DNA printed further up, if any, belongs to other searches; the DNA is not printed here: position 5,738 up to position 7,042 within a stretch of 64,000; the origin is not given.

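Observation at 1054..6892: Heptose/deoxysugar tailoring block with a TylCIII-type C-methyltransferase followed by a radical SAM enzyme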

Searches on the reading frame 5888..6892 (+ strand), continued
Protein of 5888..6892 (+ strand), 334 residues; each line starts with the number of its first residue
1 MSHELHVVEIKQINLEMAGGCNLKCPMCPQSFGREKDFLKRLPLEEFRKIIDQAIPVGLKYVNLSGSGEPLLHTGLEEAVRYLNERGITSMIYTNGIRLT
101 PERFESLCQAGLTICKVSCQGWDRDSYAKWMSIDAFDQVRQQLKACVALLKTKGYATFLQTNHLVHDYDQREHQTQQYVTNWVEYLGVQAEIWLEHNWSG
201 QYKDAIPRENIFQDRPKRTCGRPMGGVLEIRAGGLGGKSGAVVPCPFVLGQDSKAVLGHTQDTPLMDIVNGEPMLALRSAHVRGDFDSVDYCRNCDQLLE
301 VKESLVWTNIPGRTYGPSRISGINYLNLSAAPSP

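Call 19: find_encoding_contigs(protein=P0114, flank=9000, max_places=2)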
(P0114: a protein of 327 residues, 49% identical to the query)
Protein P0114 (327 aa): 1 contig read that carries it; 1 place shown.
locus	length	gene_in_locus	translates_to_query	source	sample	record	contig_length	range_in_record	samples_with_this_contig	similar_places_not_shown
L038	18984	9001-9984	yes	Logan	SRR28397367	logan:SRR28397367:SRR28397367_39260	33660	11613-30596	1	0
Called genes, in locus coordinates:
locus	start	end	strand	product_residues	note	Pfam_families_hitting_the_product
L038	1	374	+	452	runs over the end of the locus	-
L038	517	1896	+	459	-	PF00977:His_biosynth, PF00117:GATase, PF07685:GATase_3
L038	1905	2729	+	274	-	PF01061:ABC2_membrane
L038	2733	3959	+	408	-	PF00005:ABC_tran, PF13304:AAA_21 (weak), PF14524:Wzt_C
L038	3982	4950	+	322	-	PF17784:Sulfotransfer_4 (weak)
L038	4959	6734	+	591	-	-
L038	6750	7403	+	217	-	PF25084:LbH_EIF2B (faint), PF25087:GMPPB_C (faint), PF14602:Hexapep_2 (faint), PF00132:Hexapep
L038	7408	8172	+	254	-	-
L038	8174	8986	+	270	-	PF13578:Methyltransf_24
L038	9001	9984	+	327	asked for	PF04055:Radical_SAM, PF13186:SPASM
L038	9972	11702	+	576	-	-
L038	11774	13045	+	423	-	-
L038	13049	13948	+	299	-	-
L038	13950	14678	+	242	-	PF13847:Methyltransf_31, PF08241:Methyltransf_11, PF13649:Methyltransf_25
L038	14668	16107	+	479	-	-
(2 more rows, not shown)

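Call 20: find_encoding_contigs(protein=P0120, flank=9000, max_places=2)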
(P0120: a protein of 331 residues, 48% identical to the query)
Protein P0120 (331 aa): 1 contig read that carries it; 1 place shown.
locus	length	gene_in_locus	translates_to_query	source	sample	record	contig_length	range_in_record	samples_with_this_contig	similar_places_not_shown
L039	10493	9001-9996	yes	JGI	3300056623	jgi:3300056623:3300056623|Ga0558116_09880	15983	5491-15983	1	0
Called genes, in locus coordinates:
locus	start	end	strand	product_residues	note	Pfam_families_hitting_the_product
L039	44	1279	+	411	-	PF01041:DegT_DnrJ_EryC1, PF01053:Cys_Met_Meta_PP (weak)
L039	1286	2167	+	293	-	PF05368:NmrA (weak), PF01073:3Beta_HSD, PF01370:Epimerase, PF13460:NAD_binding_10, PF16363:GDP_Man_Dehyd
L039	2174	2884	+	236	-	PF00535:Glycos_transf_2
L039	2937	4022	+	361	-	PF01370:Epimerase, PF02719:Polysacc_synt_2 (weak), PF04321:RmlD_sub_bind, PF16363:GDP_Man_Dehyd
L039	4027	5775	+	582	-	-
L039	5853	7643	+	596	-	-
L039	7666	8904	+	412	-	PF13439:Glyco_transf_4, PF13579:Glyco_trans_4_4, PF20706:GT4-conflict (weak), PF00534:Glycos_transf_1, PF13692:Glyco_trans_1_4, PF13524:Glyco_trans_1_2 (weak)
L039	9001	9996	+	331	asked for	PF04055:Radical_SAM, PF13186:SPASM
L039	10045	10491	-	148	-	?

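Call 24: predict_structure(alignment_id=A2)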
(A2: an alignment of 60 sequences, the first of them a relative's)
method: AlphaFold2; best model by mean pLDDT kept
length: 334 residues; sequences in the alignment: 60
mean_pLDDT: 94.5   pTM: 0.92
mean pLDDT of the five models: 94.5, 94.2, 93.2, 92.6, 92.4
residues with pLDDT >= 90: 305; 70-90: 20; 50-70: 3; < 50: 6
segments of 3 or more residues with pLDDT < 50: 331-334
pLDDT, mean of each block of 10 residues (from residue 1): 79 97 93 92 98 98 93 98 99 98 99 98 97 97 99 98 97 98 98 95 93 91 92 97 93 96 97 96 95 94 96 93 82 39
secondary structure, 60 per line:
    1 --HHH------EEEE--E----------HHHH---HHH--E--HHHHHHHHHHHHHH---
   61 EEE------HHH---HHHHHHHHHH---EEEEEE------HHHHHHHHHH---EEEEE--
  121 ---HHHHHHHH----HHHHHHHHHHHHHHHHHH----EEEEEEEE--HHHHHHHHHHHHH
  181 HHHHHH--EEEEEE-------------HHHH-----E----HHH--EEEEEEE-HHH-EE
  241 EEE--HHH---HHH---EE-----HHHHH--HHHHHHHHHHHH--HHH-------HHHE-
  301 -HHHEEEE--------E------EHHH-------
elements in order: E12-15 H29-32 H44-57 E61-63 H76-85 E89-94 H101-110 E114-118 H124-131 H136-153 E158-165 H168-186 E189-194 H208-211 E227-233 E239-243 H265-269 H272-283 E305-308

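Call 27: fold_search(model_id=the predicted structure, library=pdb)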
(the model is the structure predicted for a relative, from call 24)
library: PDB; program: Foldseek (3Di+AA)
matches with E <= 10: 1674; with E <= 0.001: 148
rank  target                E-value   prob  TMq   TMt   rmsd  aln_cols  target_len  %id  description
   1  4m7t                  6.9e-13  1.00  0.59  0.78   4.6       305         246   20  Crystal structure of BtrN in complex with AdoMet and 2-DOIA (released 2013-10-02)
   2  7vob                  1.3e-12  1.00  0.60  0.61   6.1       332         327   20  The crystal structure of a Radical SAM Enzyme BlsE involved in the Biosynthesis of Blasticidin S (released 2022-05-04)
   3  5v1t_A                5.9e-11  1.00  0.64  0.50   6.4       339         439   15  Crystal structure of Streptococcus suis SuiB bound to precursor peptide SuiA (released 2017-08-30)
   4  6q2p_B                7.2e-10  1.00  0.45  0.50   3.3       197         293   21  Crystal structure of mouse viperin bound to cytidine triphosphate and S-adenosylhomocysteine (released 2020-01-22)
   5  2fb2_B                7.7e-10  1.00  0.54  0.55   7.4       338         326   16  Structure of the MoaA Arg17/266/268/Ala triple mutant (released 2006-05-09)
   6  8hzv_C                1.1e-09  1.00  0.59  0.43   5.7       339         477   18  The crystal structure of a Radical SAM Enzyme DesII (released 2024-07-10)
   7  8hzv_B                1.1e-09  1.00  0.56  0.41   8.5       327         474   17  The crystal structure of a Radical SAM Enzyme DesII (released 2024-07-10)
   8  5v1q_A                1.8e-09  1.00  0.56  0.45   7.6       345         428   16  Crystal structure of Streptococcus suis SuiB (released 2017-08-30)
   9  6q2p_A                2.2e-09  1.00  0.43  0.48   3.6       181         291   23  Crystal structure of mouse viperin bound to cytidine triphosphate and S-adenosylhomocysteine (released 2020-01-22)
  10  8hzv_D                2.2e-09  1.00  0.57  0.42   7.5       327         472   16  The crystal structure of a Radical SAM Enzyme DesII (released 2024-07-10)
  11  5v1q_B                2.2e-09  1.00  0.55  0.43   8.2       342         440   14  Crystal structure of Streptococcus suis SuiB (released 2017-08-30)
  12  5v1s_A                2.5e-09  1.00  0.61  0.49   5.7       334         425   15  Crystal structure of Streptococcus suis SuiB bound to S-adenosylmethionine (released 2017-08-30)
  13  6efn                  2.8e-09  1.00  0.60  0.53   6.1       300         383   17  Structure of a RiPP maturase, SkfB (released 2018-10-24)
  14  8hzy_B                2.8e-09  1.00  0.56  0.42   8.3       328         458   18  The crystal structure of a Radical SAM Enzyme DesII (released 2024-07-10)
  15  8hzv_A                3.3e-09  1.00  0.59  0.43   5.8       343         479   18  The crystal structure of a Radical SAM Enzyme DesII (released 2024-07-10)
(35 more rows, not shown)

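Call 33: search_protein_families(library=pfam, proteins=[L014:7435-8316:+, L014:8724-9455:+, L014:9452-9973:+, L014:11025-12725:+, L016:8812-9225:+, L014:2238-3656:-, L014:3660-5378:-, L014:578-2164:-, L018:5703-6158:+, L009:16862-18841:+], max_evalue=0.001)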
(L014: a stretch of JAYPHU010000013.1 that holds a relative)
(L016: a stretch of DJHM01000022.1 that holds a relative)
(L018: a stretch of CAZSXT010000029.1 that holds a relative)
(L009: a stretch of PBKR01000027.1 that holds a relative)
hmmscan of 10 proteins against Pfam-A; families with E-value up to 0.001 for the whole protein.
L014:7435-8316:+ (293 aa): 1 family
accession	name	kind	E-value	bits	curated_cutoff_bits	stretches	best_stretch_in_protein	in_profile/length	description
PF00793.26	DAHP_synth_1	-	1.8e-64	217.7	25.5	1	15-274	9-265/270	DAHP synthetase I family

L014:8724-9455:+ (243 aa): 2 families
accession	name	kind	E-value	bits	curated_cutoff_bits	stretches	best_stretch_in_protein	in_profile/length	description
PF02348.25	CTP_transf_3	-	2.5e-43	148.8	22.6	1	5-214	2-217/217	Cytidylyltransferase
PF12804.13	NTP_transf_3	-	5e-08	33.7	27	1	14-116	10-113/160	MobA-like NTP transferase domain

L014:9452-9973:+ (173 aa): 2 families
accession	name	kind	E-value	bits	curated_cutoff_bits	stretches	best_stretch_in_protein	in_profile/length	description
PF08282.18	Hydrolase_3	-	1.3e-10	41.9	20.9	1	93-161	186-254/255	haloacid dehalogenase-like hydrolase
PF00702.32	Hydrolase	-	1.2e-07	32.7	26.4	1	56-130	108-191/191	haloacid dehalogenase-like hydrolase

L014:11025-12725:+ (566 aa): 23 families
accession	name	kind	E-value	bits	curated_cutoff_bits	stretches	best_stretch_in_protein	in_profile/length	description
PF07719.23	TPR_2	-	6.5e-32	107.4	27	2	140-172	2-34/34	Tetratricopeptide repeat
PF14559.12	TPR_19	-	2.1e-27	95.7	25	4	149-211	1-62/68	Tetratricopeptide repeat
PF00515.34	TPR_1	-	4.9e-27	93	27.8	2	208-240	2-34/34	Tetratricopeptide repeat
PF13431.12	TPR_17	-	4.8e-26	89.3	24.4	2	231-261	3-33/34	Tetratricopeptide repeat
PF13181.12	TPR_8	-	1.6e-25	87.5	25.7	1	208-239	2-33/34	Tetratricopeptide repeat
PF13432.12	TPR_16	-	8.8e-23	80.8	32.7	5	145-200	3-58/65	Tetratricopeptide repeat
PF13414.12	TPR_11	-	3e-22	78.5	26.8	1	180-221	1-42/42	TPR repeat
PF13424.12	TPR_12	-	2.6e-21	76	30.1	3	178-237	8-75/77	Tetratricopeptide repeat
PF13428.12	TPR_14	-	5.7e-18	64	23.5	0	209-249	3-43/44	Tetratricopeptide repeat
PF13176.12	TPR_7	-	5e-16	57.8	27.9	0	35-65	4-34/36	Tetratricopeptide repeat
PF23914.1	TPR_CcmH_CycH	-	1.1e-14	55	42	2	146-228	57-142/158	Cytochrome c-type biogenesis protein H TPR domain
PF13374.12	TPR_10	-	8.4e-14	51.5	27.5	1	208-236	3-31/42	Tetratricopeptide repeat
PF12895.13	ANAPC3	-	2.5e-10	40.9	27.2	0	88-164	6-81/82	Anaphase-promoting complex, cyclosome, subunit 3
PF13371.12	TPR_9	-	7.8e-10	39.1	35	0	24-68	23-67/73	Tetratricopeptide repeat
PF14561.12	TPR_20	-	3e-09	37.5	25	0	22-69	14-62/90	Tetratricopeptide repeat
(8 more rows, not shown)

L016:8812-9225:+ (137 aa): 1 family
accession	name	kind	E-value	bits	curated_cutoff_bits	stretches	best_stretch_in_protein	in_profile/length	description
PF00571.33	CBS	-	2.4e-20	73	24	2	80-135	1-56/57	CBS domain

L014:2238-3656:- (472 aa): 1 family
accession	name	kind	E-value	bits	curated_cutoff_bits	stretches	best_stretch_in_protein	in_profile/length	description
PF05138.18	PaaA_PaaC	-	5.4e-05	23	28.5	1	170-259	76-162/263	Phenylacetic acid catabolic protein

L014:3660-5378:- (572 aa): 2 families
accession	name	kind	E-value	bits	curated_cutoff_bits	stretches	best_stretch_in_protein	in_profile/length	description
PF00378.25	ECH_1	-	5.2e-23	82.1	27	1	66-254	17-194/251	Enoyl-CoA hydratase/isomerase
PF16113.10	ECH_2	-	3.1e-10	40.5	27.2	1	65-243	11-181/335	Enoyl-CoA hydratase/isomerase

L014:578-2164:- (528 aa): 2 families
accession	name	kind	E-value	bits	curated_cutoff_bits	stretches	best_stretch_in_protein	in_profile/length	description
PF00501.34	AMP-binding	-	4.4e-83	279.6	29.9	1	37-390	7-384/384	AMP-binding enzyme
PF13193.12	AMP-binding_C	-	2.3e-19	70.5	24.5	1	440-518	1-76/76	AMP-binding enzyme C-terminal domain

L018:5703-6158:+ (151 aa): 5 families
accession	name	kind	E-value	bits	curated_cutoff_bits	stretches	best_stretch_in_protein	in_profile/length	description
PF02082.26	Rrf2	-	3.9e-24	85.7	30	1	4-129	2-131/132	Iron-dependent Transcriptional regulator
PF13463.12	HTH_27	-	3.9e-05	24.3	22.2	1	19-66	13-61/68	Winged helix DNA-binding domain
PF00392.27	GntR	-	0.00021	21.3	27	1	21-61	20-61/64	Bacterial regulatory proteins, gntR family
PF03444.21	HrcA_DNA-bdg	-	0.00025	21.1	21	1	11-70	10-69/79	Winged helix-turn-helix transcription repressor, HrcA DNA-binding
PF01978.25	TrmB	-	0.00067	19.9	25.6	0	24-59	22-57/68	Sugar-specific transcriptional regulator TrmB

L009:16862-18841:+ (659 aa): 5 families
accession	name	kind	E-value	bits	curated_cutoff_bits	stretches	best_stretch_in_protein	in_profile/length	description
PF00733.27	Asn_synthase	-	2.8e-119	399.3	21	1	262-653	2-353/354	Asparagine synthase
PF13522.11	GATase_6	-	2.4e-47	160.7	27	1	35-169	1-130/130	Glutamine amidotransferase domain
PF13537.11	GATase_7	-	3.1e-44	150.4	25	1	52-174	1-122/123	Glutamine amidotransferase domain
PF06508.19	QueC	-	8.8e-05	22.5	22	1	283-340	5-61/210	Queuosine biosynthesis protein QueC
PF02540.23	NAD_synthase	-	0.0002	21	21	1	259-341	2-83/242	NAD synthase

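Call 39: search_dna_similar(query=window:5888-6892:+, collection=phages, mode=protein, max_evalue=1e-10, max_rows=15)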
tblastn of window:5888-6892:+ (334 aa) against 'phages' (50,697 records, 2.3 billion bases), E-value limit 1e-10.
Records with a match: 1; places in all: 1; records where one place covers at least 80% of the query: 1.
Best place of each record, by identity: <60% 1.
By first word of the organism name: Phage 1.
By host as written in the record: - 1.
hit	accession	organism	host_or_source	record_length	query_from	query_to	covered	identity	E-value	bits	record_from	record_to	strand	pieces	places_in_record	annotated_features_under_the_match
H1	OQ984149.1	Phage C48C1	-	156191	1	309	93%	36.8%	6e-56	201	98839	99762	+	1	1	hypothetical protein (x2)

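Call 40: search_dna_similar(query=window:5888-6892:+, collection=plasmids, mode=protein, max_evalue=1e-10, max_rows=15)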
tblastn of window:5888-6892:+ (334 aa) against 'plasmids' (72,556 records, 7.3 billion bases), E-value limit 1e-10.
Records with a match: 4; places in all: 6; records where one place covers at least 80% of the query: 3.
Best place of each record, by identity: <60% 4.
By first word of the organism name: Methylobacterium 2; Brachyspira 2.
By predicted mobility (MOB-suite, as given by PLSDB): mobilizable 2; non-mobilizable 2.
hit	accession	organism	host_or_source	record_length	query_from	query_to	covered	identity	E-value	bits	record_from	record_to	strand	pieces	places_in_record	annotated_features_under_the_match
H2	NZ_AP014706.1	Methylobacterium aquaticum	-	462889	13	295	85%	27.4%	2e-16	87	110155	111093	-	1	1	radical SAM protein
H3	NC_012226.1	Brachyspira hyodysenteriae WA1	-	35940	13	295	85%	23.5%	2e-15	85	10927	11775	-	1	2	radical SAM protein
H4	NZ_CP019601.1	Brachyspira hyodysenteriae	pig,plasmid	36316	13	295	85%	23.5%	2e-15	85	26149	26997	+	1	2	radical SAM protein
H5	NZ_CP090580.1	Methylobacterium radiotolerans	Pure isolate,Urban soil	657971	13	157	43%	35.2%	5e-15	84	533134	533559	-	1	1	radical SAM protein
